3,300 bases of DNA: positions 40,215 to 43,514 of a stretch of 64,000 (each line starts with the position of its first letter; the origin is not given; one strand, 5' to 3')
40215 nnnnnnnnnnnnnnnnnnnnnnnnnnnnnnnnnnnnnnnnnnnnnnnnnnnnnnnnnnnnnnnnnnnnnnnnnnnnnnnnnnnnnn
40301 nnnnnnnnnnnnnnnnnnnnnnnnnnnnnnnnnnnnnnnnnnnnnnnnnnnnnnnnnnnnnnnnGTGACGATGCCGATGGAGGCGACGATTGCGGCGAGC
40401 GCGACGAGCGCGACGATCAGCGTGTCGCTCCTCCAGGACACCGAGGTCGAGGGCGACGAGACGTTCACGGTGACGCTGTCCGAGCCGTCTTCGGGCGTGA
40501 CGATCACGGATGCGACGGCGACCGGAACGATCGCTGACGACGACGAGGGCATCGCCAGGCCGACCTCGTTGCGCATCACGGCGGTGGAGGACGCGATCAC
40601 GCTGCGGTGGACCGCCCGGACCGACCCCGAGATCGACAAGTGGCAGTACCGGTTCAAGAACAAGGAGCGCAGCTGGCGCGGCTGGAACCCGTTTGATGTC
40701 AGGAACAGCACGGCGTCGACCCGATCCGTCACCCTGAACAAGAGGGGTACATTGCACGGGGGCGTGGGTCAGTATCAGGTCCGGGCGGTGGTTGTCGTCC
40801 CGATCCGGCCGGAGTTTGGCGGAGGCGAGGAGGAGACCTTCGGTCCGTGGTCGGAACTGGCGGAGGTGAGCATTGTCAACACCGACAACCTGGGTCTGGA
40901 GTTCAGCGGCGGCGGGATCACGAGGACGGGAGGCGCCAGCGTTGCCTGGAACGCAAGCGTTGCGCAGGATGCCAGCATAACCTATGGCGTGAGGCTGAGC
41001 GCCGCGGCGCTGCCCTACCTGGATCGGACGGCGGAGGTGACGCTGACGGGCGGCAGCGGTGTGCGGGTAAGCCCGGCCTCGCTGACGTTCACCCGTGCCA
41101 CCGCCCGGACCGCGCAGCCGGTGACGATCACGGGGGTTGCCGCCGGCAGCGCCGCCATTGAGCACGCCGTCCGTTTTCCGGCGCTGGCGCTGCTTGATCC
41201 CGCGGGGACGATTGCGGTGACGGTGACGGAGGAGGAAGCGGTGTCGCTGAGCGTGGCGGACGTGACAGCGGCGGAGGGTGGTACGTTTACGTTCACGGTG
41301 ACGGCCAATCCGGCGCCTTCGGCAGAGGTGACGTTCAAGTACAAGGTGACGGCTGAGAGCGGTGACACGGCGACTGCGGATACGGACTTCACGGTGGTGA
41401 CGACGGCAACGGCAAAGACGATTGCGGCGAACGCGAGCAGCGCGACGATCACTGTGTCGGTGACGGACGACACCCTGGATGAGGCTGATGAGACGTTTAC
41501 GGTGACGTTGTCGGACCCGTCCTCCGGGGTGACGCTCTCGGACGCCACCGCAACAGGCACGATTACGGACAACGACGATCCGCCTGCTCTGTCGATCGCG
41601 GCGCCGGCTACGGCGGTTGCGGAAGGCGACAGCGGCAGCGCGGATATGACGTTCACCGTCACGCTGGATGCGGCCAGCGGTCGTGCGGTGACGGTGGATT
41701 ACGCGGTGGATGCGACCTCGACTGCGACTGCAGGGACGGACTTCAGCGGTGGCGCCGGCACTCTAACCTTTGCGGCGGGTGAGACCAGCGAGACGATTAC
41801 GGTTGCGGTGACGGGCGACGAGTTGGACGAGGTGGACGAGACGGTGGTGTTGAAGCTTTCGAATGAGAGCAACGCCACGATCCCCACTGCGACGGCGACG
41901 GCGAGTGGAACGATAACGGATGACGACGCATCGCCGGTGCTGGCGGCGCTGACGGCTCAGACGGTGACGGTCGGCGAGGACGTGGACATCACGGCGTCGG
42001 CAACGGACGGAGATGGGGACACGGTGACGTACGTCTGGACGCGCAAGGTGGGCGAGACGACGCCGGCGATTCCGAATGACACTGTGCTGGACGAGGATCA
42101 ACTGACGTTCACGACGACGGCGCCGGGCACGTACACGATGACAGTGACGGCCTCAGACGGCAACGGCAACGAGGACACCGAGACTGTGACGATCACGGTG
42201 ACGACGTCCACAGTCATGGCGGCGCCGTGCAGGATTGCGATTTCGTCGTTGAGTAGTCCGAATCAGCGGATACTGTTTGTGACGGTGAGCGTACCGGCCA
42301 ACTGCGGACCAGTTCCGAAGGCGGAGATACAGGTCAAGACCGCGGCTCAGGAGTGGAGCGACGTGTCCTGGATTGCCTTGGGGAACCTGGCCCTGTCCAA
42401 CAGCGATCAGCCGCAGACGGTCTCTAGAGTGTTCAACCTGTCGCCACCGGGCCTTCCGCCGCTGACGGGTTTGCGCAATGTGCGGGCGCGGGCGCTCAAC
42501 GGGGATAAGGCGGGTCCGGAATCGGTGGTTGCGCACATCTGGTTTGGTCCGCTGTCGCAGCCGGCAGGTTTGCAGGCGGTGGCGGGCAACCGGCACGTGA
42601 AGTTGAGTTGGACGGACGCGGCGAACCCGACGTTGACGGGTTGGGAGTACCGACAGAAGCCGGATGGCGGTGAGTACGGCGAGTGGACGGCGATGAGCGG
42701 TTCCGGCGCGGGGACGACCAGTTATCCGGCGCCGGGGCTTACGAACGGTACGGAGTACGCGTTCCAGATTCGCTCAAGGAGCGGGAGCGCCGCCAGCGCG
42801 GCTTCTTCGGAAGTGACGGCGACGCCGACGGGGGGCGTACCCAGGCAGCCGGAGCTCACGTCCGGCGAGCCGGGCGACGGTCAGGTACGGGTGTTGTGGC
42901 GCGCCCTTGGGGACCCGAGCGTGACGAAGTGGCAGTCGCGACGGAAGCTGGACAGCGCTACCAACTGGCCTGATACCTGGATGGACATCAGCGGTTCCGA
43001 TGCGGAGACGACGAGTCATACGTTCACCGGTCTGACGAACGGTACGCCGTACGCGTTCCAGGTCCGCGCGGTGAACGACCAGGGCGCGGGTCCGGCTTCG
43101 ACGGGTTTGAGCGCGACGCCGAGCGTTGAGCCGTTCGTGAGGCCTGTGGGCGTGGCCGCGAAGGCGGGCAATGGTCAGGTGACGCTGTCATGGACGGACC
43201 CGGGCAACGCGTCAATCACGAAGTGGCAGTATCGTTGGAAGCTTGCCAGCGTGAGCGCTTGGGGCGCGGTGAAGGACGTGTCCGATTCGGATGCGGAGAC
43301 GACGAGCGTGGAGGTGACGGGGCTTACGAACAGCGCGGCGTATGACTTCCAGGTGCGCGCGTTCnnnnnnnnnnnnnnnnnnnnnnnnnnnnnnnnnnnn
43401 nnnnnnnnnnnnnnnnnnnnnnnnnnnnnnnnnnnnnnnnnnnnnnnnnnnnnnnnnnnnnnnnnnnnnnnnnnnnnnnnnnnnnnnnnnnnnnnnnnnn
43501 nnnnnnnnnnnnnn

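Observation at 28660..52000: Recurrent ~115-aa 'two-cysteine' module (PC(K/A)V...(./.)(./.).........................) occurring six times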

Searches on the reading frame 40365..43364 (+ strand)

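Call 11: search_protein_families(library=pfam, max_evalue=0.001, proteins=[window:40365-43364:+])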
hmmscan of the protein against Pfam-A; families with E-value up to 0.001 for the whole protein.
window:40365-43364:+ (1000 aa): 10 families
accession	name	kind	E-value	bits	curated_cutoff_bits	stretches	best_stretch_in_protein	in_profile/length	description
PF03160.20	Calx-beta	-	4.6e-24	85.2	27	3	402-521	1-119/119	Calx-beta domain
PF00041.27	fn3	-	2.1e-21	76.4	25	3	864-916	41-82/84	Fibronectin type III domain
PF22352.2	K319L-like_PKD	-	4e-09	36.8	27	1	532-612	5-84/84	K319L-like, PKD domain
PF25059.1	FN3_DSCAM-DSCAML_C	-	3.8e-08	34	39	0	870-911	33-73/89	DSCAM/DSCAML C-terminal Fn3-like domain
PF00801.26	PKD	-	1.4e-07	31.9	23.5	1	532-608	9-77/80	PKD domain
PF05345.18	He_PIG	-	3.2e-07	31.1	24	1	524-613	2-96/96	Putative Ig domain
PF17963.7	Big_9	-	2.7e-06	28.6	23.6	1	523-611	3-89/89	Bacterial Ig domain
PF18911.6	PKD_4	-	3.3e-06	27.5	27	1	522-612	2-85/85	PKD domain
PF07495.19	Y_Y_Y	-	4e-05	23.9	26.6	0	579-612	29-64/65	Y_Y_Y domain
PF16656.11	Pur_ac_phosph_N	-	0.00023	22.1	30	0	826-905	1-83/93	Purple acid Phosphatase, N-terminal domain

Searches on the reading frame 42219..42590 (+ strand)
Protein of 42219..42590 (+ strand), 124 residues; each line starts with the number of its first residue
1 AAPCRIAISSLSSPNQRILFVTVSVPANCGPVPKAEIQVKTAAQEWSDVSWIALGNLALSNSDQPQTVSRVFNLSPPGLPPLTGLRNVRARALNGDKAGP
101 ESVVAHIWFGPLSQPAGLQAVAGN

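Call 9: search_protein_families(library=pfam, max_evalue=10, proteins=[window:42219-42590:+])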
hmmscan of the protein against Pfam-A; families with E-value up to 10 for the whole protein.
window:42219-42590:+ (124 aa): 0 families
